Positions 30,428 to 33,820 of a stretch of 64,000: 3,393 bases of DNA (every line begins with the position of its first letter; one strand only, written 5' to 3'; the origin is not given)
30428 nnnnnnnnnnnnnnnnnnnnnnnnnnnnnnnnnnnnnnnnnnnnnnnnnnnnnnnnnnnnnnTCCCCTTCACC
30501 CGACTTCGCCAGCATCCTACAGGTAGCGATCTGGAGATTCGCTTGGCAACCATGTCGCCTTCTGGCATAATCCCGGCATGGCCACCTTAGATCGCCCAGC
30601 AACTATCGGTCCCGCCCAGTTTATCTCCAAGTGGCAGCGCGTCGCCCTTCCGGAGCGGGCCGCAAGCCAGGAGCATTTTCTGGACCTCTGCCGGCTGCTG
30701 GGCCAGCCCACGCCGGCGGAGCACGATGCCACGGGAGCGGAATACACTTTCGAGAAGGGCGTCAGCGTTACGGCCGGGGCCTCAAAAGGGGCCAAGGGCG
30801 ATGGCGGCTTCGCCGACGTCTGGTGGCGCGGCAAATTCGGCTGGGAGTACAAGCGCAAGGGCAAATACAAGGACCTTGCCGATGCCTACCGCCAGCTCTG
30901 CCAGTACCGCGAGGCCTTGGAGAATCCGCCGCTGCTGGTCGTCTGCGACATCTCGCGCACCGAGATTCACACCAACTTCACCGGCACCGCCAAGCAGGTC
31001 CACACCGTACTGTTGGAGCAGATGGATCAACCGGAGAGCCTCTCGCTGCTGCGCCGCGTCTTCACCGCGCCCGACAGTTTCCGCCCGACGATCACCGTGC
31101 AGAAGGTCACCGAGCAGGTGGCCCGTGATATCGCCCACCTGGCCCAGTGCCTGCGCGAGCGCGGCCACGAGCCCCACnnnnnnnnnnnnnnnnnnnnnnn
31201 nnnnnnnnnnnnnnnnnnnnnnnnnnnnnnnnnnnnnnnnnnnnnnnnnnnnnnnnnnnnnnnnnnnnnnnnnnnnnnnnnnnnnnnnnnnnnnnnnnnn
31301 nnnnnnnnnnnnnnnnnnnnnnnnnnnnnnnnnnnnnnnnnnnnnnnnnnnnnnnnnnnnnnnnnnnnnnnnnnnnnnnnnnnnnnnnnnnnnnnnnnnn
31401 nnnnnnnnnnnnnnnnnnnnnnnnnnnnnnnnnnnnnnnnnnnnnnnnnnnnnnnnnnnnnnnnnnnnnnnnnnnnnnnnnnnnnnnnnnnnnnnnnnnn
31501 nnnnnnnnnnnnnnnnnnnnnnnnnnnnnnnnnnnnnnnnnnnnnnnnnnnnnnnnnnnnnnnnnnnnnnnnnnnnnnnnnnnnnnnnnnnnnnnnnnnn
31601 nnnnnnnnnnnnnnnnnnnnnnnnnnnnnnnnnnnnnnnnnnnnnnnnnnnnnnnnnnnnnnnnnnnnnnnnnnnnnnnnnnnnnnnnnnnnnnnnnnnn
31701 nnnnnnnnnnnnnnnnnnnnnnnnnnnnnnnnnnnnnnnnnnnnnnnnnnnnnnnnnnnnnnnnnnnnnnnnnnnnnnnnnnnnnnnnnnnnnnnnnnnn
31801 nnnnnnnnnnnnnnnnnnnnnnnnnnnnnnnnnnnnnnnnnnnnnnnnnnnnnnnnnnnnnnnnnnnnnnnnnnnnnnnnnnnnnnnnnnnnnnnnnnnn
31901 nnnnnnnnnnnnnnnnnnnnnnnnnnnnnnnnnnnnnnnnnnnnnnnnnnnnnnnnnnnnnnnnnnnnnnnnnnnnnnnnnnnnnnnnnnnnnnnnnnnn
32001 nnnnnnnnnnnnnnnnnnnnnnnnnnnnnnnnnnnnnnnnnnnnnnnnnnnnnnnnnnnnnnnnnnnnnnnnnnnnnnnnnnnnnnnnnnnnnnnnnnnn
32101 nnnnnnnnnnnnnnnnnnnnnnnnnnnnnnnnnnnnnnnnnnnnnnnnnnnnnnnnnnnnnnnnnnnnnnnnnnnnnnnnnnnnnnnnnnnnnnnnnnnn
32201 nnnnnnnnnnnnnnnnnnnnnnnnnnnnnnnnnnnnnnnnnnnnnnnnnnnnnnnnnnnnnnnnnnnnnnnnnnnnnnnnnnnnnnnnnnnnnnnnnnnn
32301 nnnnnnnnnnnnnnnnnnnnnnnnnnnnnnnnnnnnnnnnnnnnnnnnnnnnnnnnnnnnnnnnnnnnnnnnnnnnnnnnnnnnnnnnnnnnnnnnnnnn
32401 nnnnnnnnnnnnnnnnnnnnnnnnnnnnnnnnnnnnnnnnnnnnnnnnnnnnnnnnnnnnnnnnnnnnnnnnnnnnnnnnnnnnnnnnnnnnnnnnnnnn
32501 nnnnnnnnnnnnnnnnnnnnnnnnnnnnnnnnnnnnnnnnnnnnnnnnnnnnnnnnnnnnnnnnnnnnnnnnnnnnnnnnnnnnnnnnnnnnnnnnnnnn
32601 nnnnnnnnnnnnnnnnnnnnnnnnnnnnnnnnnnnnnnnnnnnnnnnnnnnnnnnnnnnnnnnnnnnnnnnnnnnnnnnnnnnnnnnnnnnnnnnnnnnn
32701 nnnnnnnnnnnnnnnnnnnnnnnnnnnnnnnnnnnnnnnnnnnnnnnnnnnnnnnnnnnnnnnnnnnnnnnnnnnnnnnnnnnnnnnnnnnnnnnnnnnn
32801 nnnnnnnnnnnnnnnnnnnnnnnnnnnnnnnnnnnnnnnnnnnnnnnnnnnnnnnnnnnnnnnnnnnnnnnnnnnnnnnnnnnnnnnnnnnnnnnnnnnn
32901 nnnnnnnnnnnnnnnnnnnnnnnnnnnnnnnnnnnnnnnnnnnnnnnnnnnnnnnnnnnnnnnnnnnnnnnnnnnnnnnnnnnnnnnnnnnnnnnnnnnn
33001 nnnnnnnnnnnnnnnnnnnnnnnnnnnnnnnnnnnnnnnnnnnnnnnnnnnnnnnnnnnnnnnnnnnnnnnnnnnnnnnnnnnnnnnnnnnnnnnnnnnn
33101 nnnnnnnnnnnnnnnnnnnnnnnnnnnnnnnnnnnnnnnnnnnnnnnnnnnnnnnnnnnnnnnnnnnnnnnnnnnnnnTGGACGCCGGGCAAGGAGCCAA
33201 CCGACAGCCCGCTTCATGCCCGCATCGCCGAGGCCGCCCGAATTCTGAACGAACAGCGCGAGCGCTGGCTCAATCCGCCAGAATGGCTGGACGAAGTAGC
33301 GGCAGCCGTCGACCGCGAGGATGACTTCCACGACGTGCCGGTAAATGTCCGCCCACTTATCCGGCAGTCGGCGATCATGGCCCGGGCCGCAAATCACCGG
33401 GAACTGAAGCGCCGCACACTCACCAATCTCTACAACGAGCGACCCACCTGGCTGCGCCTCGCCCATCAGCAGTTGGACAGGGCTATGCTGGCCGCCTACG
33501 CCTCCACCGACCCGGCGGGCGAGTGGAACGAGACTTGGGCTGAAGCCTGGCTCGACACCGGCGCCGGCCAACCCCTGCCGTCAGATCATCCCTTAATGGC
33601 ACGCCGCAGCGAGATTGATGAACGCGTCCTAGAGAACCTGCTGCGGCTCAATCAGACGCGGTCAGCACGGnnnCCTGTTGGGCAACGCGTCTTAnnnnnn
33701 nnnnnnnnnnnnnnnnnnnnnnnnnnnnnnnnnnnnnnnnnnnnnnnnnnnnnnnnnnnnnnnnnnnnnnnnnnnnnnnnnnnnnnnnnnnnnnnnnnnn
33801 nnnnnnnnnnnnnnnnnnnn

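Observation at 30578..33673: Intact MmeI-family Type IIL restriction-modification enzyme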

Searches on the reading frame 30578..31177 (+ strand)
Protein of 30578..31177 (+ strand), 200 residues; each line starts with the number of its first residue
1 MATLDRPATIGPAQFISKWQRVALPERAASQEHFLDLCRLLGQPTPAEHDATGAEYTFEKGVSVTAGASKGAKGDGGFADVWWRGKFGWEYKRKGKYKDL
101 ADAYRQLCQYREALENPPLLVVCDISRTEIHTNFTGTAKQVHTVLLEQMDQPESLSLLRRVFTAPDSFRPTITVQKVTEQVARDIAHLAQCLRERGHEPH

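Call 8: search_protein_families(library=pfam, proteins=[window:30578-31177:+], max_evalue=10)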
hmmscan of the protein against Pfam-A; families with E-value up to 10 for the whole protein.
window:30578-31177:+ (200 aa): 4 families
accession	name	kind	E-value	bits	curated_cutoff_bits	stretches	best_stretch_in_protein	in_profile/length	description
PF20464.3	MmeI_N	-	1.8e-10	41.9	27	1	13-194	4-180/181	MmeI, N-terminal domain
PF13424.12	TPR_12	-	0.12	13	30.1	1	97-115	48-66/77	Tetratricopeptide repeat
PF00515.34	TPR_1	-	0.42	11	27.8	1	97-115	4-22/34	Tetratricopeptide repeat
PF07719.23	TPR_2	-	1.6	9.5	27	1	97-115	4-22/34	Tetratricopeptide repeat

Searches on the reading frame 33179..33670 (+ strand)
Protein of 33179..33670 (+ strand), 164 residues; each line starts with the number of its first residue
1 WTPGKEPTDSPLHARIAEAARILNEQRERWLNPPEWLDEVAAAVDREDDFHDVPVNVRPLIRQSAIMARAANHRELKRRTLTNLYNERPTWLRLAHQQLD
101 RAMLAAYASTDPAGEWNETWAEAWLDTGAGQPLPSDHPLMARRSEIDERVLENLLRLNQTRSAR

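Call 8: search_protein_families(library=pfam, proteins=[window:33179-33670:+], max_evalue=10)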
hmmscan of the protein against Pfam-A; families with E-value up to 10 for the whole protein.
window:33179-33670:+ (164 aa): 5 families
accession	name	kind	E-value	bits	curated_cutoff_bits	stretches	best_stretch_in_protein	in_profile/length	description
PF20467.3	MmeI_C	-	0.0019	18.8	27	1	74-109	21-58/83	MmeI, C-terminal domain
PF19460.4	DUF5997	-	0.0042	17.7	27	1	30-100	35-100/108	Family of unknown function (DUF5997)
PF10213.14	MRP-S28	-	0.12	13.2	22.3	1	40-64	88-112/127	Mitochondrial ribosomal subunit protein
PF01340.26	MetJ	-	0.13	12.7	25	1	118-154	54-91/97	Met Apo-repressor, MetJ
PF15887.11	Peptidase_Mx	-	0.14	12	27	1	96-122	136-162/236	Putative zinc-binding metallo-peptidase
